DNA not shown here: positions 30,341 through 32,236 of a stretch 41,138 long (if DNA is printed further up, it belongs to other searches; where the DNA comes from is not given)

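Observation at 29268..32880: Three-gene module of alpha/beta hydrolase, membrane-anchored MurF-like ligase and long Ddl-like ATP-grasp ligase: a candidate envelope peptide-ligation system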

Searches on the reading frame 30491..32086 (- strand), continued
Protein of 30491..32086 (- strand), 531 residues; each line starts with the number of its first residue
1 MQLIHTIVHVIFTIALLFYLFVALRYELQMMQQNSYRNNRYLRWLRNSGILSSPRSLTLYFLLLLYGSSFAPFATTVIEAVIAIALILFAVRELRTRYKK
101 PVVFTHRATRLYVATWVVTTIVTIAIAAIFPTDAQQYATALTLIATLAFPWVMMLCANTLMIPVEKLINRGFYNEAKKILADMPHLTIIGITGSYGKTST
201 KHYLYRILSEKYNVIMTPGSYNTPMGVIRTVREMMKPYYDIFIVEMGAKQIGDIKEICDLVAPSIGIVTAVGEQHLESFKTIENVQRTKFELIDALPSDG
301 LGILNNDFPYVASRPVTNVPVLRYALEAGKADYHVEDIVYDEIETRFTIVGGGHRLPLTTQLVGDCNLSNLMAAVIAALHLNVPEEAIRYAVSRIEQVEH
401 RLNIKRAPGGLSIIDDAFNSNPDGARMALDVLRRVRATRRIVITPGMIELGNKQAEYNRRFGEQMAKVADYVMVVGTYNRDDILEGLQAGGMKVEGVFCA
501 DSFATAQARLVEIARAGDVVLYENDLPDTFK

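Call 59: search_protein_families(library=pfam, proteins=[L027:2771-4477:+, L027:4537-5949:+, L027:12196-13338:+, L027:13505-15592:+, L034:4831-6306:+, L034:12210-14495:+, L043:3971-5521:+, L043:5530-7101:+, L063:10694-12781:+, L048:5318-6613:+], max_evalue=0.00001)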
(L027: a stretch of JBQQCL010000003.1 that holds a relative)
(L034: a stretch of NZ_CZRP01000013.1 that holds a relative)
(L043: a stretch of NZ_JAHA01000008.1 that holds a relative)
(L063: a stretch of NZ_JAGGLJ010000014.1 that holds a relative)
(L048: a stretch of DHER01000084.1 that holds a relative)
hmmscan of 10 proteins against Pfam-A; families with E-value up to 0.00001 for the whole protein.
L027:2771-4477:+ (568 aa): 5 families
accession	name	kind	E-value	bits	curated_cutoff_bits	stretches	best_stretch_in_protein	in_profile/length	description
PF09334.17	tRNA-synt_1g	-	1.4e-142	475.5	20.1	1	29-420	1-391/391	tRNA synthetases class I (M)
PF00133.28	tRNA-synt_1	-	3.5e-16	59.4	22.7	1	21-228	19-209/414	tRNA synthetases class I (I, L, M and V)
PF01406.26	tRNA-synt_1e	-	2.4e-14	53.9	27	1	20-153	3-133/301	tRNA synthetases class I (C) catalytic domain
PF19303.5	Anticodon_3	-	3.1e-10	40.6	23.5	1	437-536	11-110/152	Anticodon binding domain of methionyl tRNA ligase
PF08264.19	Anticodon_1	-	4.6e-07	30.2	25.1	1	439-524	3-87/148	Anticodon-binding domain of tRNA ligase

L027:4537-5949:+ (470 aa): 1 family
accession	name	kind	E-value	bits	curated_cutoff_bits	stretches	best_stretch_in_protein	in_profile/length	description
PF02614.20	UxaC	-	1.2e-207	690.8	25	1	1-463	1-464/464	Glucuronate isomerase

L027:12196-13338:+ (380 aa): 0 families

L027:13505-15592:+ (695 aa): 2 families
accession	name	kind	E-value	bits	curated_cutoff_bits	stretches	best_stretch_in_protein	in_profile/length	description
PF00905.27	Transpeptidase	-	3.5e-53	181.2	22.1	1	347-665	2-298/299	Penicillin binding protein transpeptidase domain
PF03717.20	PBP_dimer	-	2.8e-27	96.7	24.4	1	61-298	3-176/180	Penicillin-binding Protein dimerisation domain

L034:4831-6306:+ (491 aa): 12 families
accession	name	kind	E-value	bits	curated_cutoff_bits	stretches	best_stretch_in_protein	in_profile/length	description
PF13424.12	TPR_12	-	1.4e-27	96.1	30.1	2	252-324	3-75/77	Tetratricopeptide repeat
PF24885.1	TPR_NPHP3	-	2.6e-13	50.4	100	0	243-314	132-203/239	Nephrocystin-3 TPR domain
PF07719.23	TPR_2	-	7.5e-13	48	27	0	420-446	5-31/34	Tetratricopeptide repeat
PF13181.12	TPR_8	-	1.7e-12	46.9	25.7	0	421-445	6-30/34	Tetratricopeptide repeat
PF13176.12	TPR_7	-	1.8e-12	46.7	27.9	0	180-208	4-34/36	Tetratricopeptide repeat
PF17874.7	TPR_MalT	-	6.7e-12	45.8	45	0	329-471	37-178/336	MalT-like TPR region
PF13374.12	TPR_10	-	1e-11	44.9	27.5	0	421-450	7-36/42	Tetratricopeptide repeat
PF00515.34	TPR_1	-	9.7e-11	41.5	27.8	0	421-445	6-30/34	Tetratricopeptide repeat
PF13428.12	TPR_14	-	2.5e-10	40.4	23.5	0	179-208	5-34/44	Tetratricopeptide repeat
PF13432.12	TPR_16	-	8.6e-10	39.3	32.7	0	240-289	20-64/65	Tetratricopeptide repeat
PF14559.12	TPR_19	-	3.2e-08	34.2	25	0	385-439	2-48/68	Tetratricopeptide repeat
PF09986.15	DUF2225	-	2.7e-06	27.7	21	0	378-448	81-150/214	Uncharacterized protein conserved in bacteria (DUF2225)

L034:12210-14495:+ (761 aa): 4 families
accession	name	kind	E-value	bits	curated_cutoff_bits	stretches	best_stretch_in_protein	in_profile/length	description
PF07944.18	Beta-AFase-like_GH127_cat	-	8.4e-128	427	24.9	1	6-381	1-375/376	Beta-L-arabinofuranosidase, GH127 catalytic domain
PF20620.4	DUF6805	-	2.9e-24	86.3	27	1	615-756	5-133/133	Family of unknown function (DUF6805)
PF20736.2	Glyco_hydro127M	-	4.9e-21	75.1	24.2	1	391-485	1-95/95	Beta-L-arabinofuranosidase, GH127 middle domain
PF16375.10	DUF4986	-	9.8e-10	39.3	29.5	1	530-590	22-84/84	Domain of unknown function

L043:3971-5521:+ (516 aa): 1 family
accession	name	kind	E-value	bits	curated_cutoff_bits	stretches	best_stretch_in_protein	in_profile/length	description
PF12010.13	DUF3502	-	2.7e-09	37.7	24.4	1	454-516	7-67/69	Domain of unknown function (DUF3502)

L043:5530-7101:+ (523 aa): 2 families
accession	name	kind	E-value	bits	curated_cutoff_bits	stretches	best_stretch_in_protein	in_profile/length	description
PF00759.25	Glyco_hydro_9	-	2.4e-30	106.6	27.7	1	152-495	1-381/444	Glycosyl hydrolase family 9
PF02927.20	CelD_N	-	6.6e-12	46.5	24.6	1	63-139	6-84/86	Cellulase N-terminal ig-like domain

L063:10694-12781:+ (695 aa): 7 families
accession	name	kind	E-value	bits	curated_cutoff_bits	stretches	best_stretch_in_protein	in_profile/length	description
PF00773.25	RNB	-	1.2e-113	380.1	29.3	1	239-563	1-324/326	RNB domain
PF17876.7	CSD2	-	4.2e-34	116.9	26.2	1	143-216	1-73/74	Cold shock domain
PF08206.17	OB_RNB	-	8e-30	102.8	24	2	68-123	1-58/58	Ribonuclease B OB domain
PF00575.29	S1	-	2e-11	44.5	22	1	610-690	1-71/74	S1 RNA binding domain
PF17849.7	OB_Dis3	-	1.2e-07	32.1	22.8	1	143-208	3-74/77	Dis3-like cold-shock domain 2 (CSD2)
PF22707.2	S1CSD-TOTE-2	-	3.6e-07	30.5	27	0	66-106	3-41/60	S1/CSD-like domain 2 of the TOTE conflict systems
PF22896.3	OB_RNR_1st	-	6.5e-07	29.9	28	0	31-110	13-92/99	Ribonuclease R, OB first domain, N-terminal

L048:5318-6613:+ (431 aa): 2 families
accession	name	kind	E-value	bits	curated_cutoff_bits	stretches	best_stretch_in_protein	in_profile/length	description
PF00113.28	Enolase_C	-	1.3e-133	445.3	21.5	1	140-426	2-294/296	Enolase, C-terminal TIM barrel domain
PF03952.21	Enolase_N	-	4.1e-61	205.4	35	1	4-134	1-131/131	Enolase, N-terminal domain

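Call 60: search_protein_families(library=ncbifam, proteins=[L081:2232-3563:+, L081:4227-5330:+, L081:3628-4212:+, L081:11161-12240:+, L081:13156-15879:+], max_evalue=1e-8)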
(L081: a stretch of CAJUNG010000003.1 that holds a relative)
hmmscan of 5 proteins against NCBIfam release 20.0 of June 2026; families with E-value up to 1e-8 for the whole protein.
L081:2232-3563:+ (443 aa): 17 families
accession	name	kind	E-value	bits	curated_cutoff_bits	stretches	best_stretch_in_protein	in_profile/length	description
TIGR01082.1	murC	equivalog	1e-107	361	335.1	1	5-413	1-420/449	UDP-N-acetylmuramate--L-alanine ligase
NF011171.0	PRK14573.1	equivalog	2.1e-58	197.9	1015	1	4-384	5-390/809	bifunctional UDP-N-acetylmuramate--L-alanine ligase/D-alanine--D-alanine ligase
TIGR01081.1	mpl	equivalog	1.2e-37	130.1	388.7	1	7-374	3-388/448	UDP-N-acetylmuramate:L-alanyl-gamma-D-glutamyl-meso-diaminopimelate ligase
NF053648.1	pMurE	equivalog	2.5e-27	95.7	600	1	166-340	190-357/464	pseudomurein biosynthesis peptide ligase pMurE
TIGR01087.1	murD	equivalog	2.2e-25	89.7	211.95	1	9-329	5-334/441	UDP-N-acetylmuramoyl-L-alanine--D-glutamate ligase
TIGR01143.1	murF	subfamily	1.8e-24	86.4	288.6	1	166-342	150-330/418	UDP-N-acetylmuramoyl-tripeptide--D-alanyl-D-alanine ligase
NF001126.0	PRK00139.1-4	equivalog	6.2e-24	84.4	373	1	168-343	196-374/486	UDP-N-acetylmuramoyl-L-alanyl-D-glutamate--2,6-diaminopimelate ligase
NF053645.1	pMurC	equivalog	1.4e-23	83.3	560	2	244-336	298-391/492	pseudomurein biosynthesis peptide ligase pMurC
TIGR01085.1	murE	subfamily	3.1e-20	72.5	257.3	1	168-343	180-364/472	UDP-N-acetylmuramyl-tripeptide synthetase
NF008896.0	PRK11929.1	equivalog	7.6e-15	53.8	1023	1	166-331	680-856/965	bifunctional UDP-N-acetylmuramoyl-L-alanyl-D-glutamate--2,6-diaminopimelate ligase MurE/UDP-N-acetylmuramoyl-tripeptide--D-alanyl-D-alanine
NF001124.0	PRK00139.1-2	equivalog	4.2e-14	52.2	476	1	167-343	200-383/500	UDP-N-acetylmuramoyl-L-alanyl-D-glutamate--2,6-diaminopimelate ligase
NF008897.0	PRK11930.1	equivalog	1.3e-13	50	804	1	165-394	182-418/822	bifunctional UDP-N-acetylmuramoyl-tripeptide:D-alanyl-D-alanine ligase/alanine racemase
NF053647.1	pMurD2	equivalog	3.1e-13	49.4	550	0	100-225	95-232/405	pseudomurein biosynthesis peptide ligase pMurD2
TIGR02068.2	cya_phycin_syn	equivalog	1e-11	43.6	850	0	167-345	566-766/862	cyanophycin synthetase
NF033197.0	F430_CfbE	equivalog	1.1e-11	44.3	250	0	258-316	262-320/430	coenzyme F430 synthase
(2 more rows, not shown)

L081:4227-5330:+ (367 aa): 1 family
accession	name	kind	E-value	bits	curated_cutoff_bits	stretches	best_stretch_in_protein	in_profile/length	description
NF007686.0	PRK10361.1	equivalog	2e-11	43.2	810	1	39-339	115-410/475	DNA recombination protein RmuC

L081:3628-4212:+ (194 aa): 0 families

L081:11161-12240:+ (359 aa): 2 families
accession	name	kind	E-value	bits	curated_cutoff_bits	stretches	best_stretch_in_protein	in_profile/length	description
NF046067.1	SigPepSipWBacil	equivalog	2e-29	102.5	190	1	17-190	6-183/189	signal peptidase I SipW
TIGR02228.1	sigpep_I_arch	equivalog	1.5e-26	93.1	51.85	1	11-167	3-152/158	signal peptidase I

L081:13156-15879:+ (907 aa): 0 families

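Call 76: search_dna_similar(query=window:30491-32083:-, collection=plasmids, mode=protein, max_rows=40, max_evalue=1e-8)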
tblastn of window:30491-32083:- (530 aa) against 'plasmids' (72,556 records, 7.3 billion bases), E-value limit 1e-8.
Records with a match: 92; places in all: 98; records where one place covers at least 80% of the query: 0.
Best place of each record, by identity: <60% 92.
By first word of the organism name: Streptomyces 19; Escherichia 9; Acinetobacter 4; Staphylococcus 4; Riemerella 4; Sinorhizobium 4; Vibrio 3; Phocaeicola 2; Priestia 2; Klebsiella 2; and 33 more.
By predicted mobility (MOB-suite, as given by PLSDB): non-mobilizable 75; mobilizable 14; conjugative 3.
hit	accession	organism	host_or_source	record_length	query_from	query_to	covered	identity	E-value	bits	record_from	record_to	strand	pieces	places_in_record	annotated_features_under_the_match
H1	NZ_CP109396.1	Streptomyces sp. NBC_01527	-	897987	175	523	66%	33.1%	7e-28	150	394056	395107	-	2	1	none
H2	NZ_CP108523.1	Streptomyces sp. NBC_01230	-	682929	175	523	66%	33.1%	7e-28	150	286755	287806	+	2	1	none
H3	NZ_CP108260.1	Streptomyces sp. NBC_00055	-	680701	175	523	66%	33.1%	7e-28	150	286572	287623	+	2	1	none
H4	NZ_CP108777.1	Embleya sp. NBC_00896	-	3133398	185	513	62%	32.8%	5e-30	132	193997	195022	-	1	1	none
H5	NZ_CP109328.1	Streptomyces sp. NBC_01591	-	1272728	185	476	55%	36.6%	3e-37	154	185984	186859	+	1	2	none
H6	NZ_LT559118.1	Nonomuraea gerenzanensis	-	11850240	186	522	64%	31.5%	2e-19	100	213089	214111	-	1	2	none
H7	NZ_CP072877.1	Microbacterium sp. NIBRBAC000506063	cell culture,sludge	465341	185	523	64%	31.2%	2e-19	122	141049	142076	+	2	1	none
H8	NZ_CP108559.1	Streptomyces sp. NBC_01205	-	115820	175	487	59%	33.3%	1e-30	134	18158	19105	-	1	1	murF: UDP-N-acetylmuramoyl-tripeptide--D-alanyl-D- alanine ligase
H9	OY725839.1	Subdoligranulum variabile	-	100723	187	520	63%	31.2%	9e-29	129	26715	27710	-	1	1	record has no annotation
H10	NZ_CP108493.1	Streptomyces sp. NBC_01243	-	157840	175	473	56%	34.3%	2e-34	146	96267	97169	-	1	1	murF: UDP-N-acetylmuramoyl-tripeptide--D-alanyl-D- alanine ligase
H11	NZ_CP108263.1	Streptomyces sp. NBC_00053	-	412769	175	473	56%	34.3%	2e-34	146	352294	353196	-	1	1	murF: UDP-N-acetylmuramoyl-tripeptide--D-alanyl-D- alanine ligase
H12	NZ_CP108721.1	Streptomyces sp. NBC_00998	-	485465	175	473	56%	34.3%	7e-31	135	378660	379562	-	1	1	murF: UDP-N-acetylmuramoyl-tripeptide--D-alanyl-D- alanine ligase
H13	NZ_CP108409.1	Kitasatospora sp. NBC_01300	-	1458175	175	475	57%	34.0%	1e-32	140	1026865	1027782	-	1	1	record has no annotation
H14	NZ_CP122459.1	Streptomyces sp. 11x1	cell culture,soil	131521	187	522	63%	30.2%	4e-25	117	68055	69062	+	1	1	murF: UDP-N-acetylmuramoyl-tripeptide--D-alanyl-D- alanine ligase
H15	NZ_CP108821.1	Streptomyces chartreusis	-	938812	187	522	63%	29.9%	3e-28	127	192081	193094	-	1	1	murF: UDP-N-acetylmuramoyl-tripeptide--D-alanyl-D- alanine ligase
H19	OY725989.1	Phocaeicola massiliensis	-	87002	187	459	52%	32.2%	8e-16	89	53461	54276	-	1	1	record has no annotation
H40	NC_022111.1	Prevotella sp. oral taxon 299 str. F0039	Homo sapiens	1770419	186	450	50%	30.6%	3e-16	90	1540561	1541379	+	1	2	none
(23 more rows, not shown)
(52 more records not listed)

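Call 77: get_annotated_region(hit=H19, flank=3000)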
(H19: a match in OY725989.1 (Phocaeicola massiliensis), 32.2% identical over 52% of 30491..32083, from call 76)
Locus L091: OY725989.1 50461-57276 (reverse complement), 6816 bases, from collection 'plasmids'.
description: Phocaeicola massiliensis strain Bacteroides massiliensis TSDC17.2-1.1 genome assembly, plasmid: 15
organism: Phocaeicola massiliensis (NCBI taxid 204516)
taxonomy: Bacteria; Bacteroidota; Bacteroidia; Bacteroidales; Bacteroidaceae; Phocaeicola; Phocaeicola massiliensis
host: -; source: -; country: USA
typing (MOB-suite, as given by PLSDB): non-mobilizable
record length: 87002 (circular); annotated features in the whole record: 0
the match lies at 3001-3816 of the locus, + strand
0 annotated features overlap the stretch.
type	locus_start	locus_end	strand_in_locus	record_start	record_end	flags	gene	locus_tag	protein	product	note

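Call 78: get_annotated_region(hit=H40, flank=3000)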
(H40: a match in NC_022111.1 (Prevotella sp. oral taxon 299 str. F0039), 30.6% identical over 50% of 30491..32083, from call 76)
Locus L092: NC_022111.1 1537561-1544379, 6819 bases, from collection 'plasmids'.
description: Prevotella sp. oral taxon 299 str. F0039 plasmid unnamed, complete sequence
organism: Prevotella sp. oral taxon 299 str. F0039 (NCBI taxid 575614)
taxonomy: Bacteria; Bacteroidota; Bacteroidia; Bacteroidales; Prevotellaceae; Prevotella; Prevotella sp. oral taxon 299; Prevotella sp. oral taxon 299 str. F0039
host: -; source: Homo sapiens; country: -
typing (MOB-suite, as given by PLSDB): non-mobilizable; replicon rep_cluster_406,rep_cluster_742,rep_cluster_90; mating-pair formation MPF_T
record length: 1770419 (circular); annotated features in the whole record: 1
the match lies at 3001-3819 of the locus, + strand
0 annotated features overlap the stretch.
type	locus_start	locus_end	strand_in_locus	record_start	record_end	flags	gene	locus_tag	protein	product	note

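Call 81: search_protein_families(library=ncbifam, proteins=[L091:2725-4020:+, L092:2635-4050:+, L092:39-2627:+], max_evalue=1e-20)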
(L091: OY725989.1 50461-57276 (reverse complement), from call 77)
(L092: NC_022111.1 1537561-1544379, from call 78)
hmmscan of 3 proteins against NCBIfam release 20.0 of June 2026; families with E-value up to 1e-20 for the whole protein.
L091:2725-4020:+ (431 aa): 13 families
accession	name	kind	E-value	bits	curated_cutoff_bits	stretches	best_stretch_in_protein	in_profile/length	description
TIGR01143.1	murF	subfamily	1.2e-117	393.4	288.6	1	18-428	1-415/418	UDP-N-acetylmuramoyl-tripeptide--D-alanyl-D-alanine ligase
NF008896.0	PRK11929.1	equivalog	4e-109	365.9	1023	1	8-425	522-950/965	bifunctional UDP-N-acetylmuramoyl-L-alanyl-D-glutamate--2,6-diaminopimelate ligase MurE/UDP-N-acetylmuramoyl-tripeptide--D-alanyl-D-alanine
NF008041.0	PRK10773.1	equivalog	4e-80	269.8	551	1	13-422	24-438/453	UDP-N-acetylmuramoyl-tripeptide--D-alanyl-D-alanine ligase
NF008897.0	PRK11930.1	equivalog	3.8e-71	240.2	804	1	14-430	25-452/822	bifunctional UDP-N-acetylmuramoyl-tripeptide:D-alanyl-D-alanine ligase/alanine racemase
NF010693.0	PRK14093.1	equivalog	7.1e-59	199.7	544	1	13-427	28-460/479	UDP-N-acetylmuramoylalanyl-D-glutamyl-2,6-diaminopimelate--D-alanyl-D-alanine ligase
NF001126.0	PRK00139.1-4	equivalog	9.6e-40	136.5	373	0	12-130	22-143/486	UDP-N-acetylmuramoyl-L-alanyl-D-glutamate--2,6-diaminopimelate ligase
TIGR01085.1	murE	subfamily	1.4e-36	126.4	257.3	0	12-118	3-112/472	UDP-N-acetylmuramyl-tripeptide synthetase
NF001124.0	PRK00139.1-2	equivalog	1.2e-32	113.4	476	0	12-139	27-157/500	UDP-N-acetylmuramoyl-L-alanyl-D-glutamate--2,6-diaminopimelate ligase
NF053645.1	pMurC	equivalog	6.8e-24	84.4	560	0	89-247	100-260/492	pseudomurein biosynthesis peptide ligase pMurC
TIGR01087.1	murD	equivalog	7.9e-24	84.5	211.95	1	87-353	100-352/441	UDP-N-acetylmuramoyl-L-alanine--D-glutamate ligase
NF010628.0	PRK14022.1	equivalog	9.8e-23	80.6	536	0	13-119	35-139/483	UDP-N-acetylmuramoyl-L-alanyl-D-glutamate--L-lysine ligase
TIGR01082.1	murC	equivalog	1.4e-22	80.4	335.1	1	91-339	100-340/449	UDP-N-acetylmuramate--L-alanine ligase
NF001123.0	PRK00139.1-1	equivalog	4.4e-22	78.4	586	1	13-339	20-373/493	UDP-N-acetylmuramoyl-L-alanyl-D-glutamate--2,6-diaminopimelate ligase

L092:2635-4050:+ (471 aa): 11 families
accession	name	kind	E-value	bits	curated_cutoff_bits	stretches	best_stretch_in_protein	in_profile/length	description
TIGR01143.1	murF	subfamily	5.5e-108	361.6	288.6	1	48-466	1-413/418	UDP-N-acetylmuramoyl-tripeptide--D-alanyl-D-alanine ligase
NF008896.0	PRK11929.1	equivalog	1.3e-102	344.3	1023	1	36-465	520-950/965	bifunctional UDP-N-acetylmuramoyl-L-alanyl-D-glutamate--2,6-diaminopimelate ligase MurE/UDP-N-acetylmuramoyl-tripeptide--D-alanyl-D-alanine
NF008041.0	PRK10773.1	equivalog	1.4e-80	271.2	551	1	42-461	23-437/453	UDP-N-acetylmuramoyl-tripeptide--D-alanyl-D-alanine ligase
NF008897.0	PRK11930.1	equivalog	3e-71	240.6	804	1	42-464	23-446/822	bifunctional UDP-N-acetylmuramoyl-tripeptide:D-alanyl-D-alanine ligase/alanine racemase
NF010693.0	PRK14093.1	equivalog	2.1e-56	191.6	544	1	45-425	30-412/479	UDP-N-acetylmuramoylalanyl-D-glutamyl-2,6-diaminopimelate--D-alanyl-D-alanine ligase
TIGR01085.1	murE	subfamily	3.9e-38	131.5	257.3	1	42-389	3-365/472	UDP-N-acetylmuramyl-tripeptide synthetase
NF001126.0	PRK00139.1-4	equivalog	3e-36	125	373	1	41-389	21-375/486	UDP-N-acetylmuramoyl-L-alanyl-D-glutamate--2,6-diaminopimelate ligase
NF001124.0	PRK00139.1-2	equivalog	3.4e-35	121.8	476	1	40-389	25-384/500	UDP-N-acetylmuramoyl-L-alanyl-D-glutamate--2,6-diaminopimelate ligase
NF001123.0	PRK00139.1-1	equivalog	1.4e-28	99.9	586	1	42-375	19-369/493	UDP-N-acetylmuramoyl-L-alanyl-D-glutamate--2,6-diaminopimelate ligase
TIGR01082.1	murC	equivalog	3.6e-21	75.8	335.1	1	122-379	100-340/449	UDP-N-acetylmuramate--L-alanine ligase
NF053645.1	pMurC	equivalog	8.3e-21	74.2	560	0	121-265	101-243/492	pseudomurein biosynthesis peptide ligase pMurC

L092:39-2627:+ (862 aa): 8 families
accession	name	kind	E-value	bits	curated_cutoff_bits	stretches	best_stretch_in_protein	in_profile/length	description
NF011081.0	PRK14508.1-4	equivalog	9.9e-126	420.2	556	2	205-528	21-334/529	4-alpha-glucanotransferase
NF011080.0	PRK14508.1-3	subfamily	2.9e-75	253.8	477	1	207-526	5-321/496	4-alpha-glucanotransferase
TIGR00217.1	malQ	equivalog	3.4e-64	217.7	205.65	1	206-515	41-364/587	4-alpha-glucanotransferase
NF011079.0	PRK14508.1-2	subfamily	2.9e-57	194.3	555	1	207-523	10-323/506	4-alpha-glucanotransferase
NF011077.0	PRK14507.1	equivalog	3.8e-55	187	2148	1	207-516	171-495/1693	malto-oligosyltrehalose synthase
NF008274.0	PRK11052.1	equivalog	1.6e-54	185.7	806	1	207-516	142-464/695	4-alpha-glucanotransferase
NF011078.0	PRK14508.1-1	subfamily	4.7e-54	184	776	1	207-528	4-322/503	4-alpha-glucanotransferase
NF011083.0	PRK14510.1-2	equivalog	8e-50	169.3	1322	1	331-516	829-1019/1186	bifunctional glycogen debranching protein GlgX/4-alpha-glucanotransferase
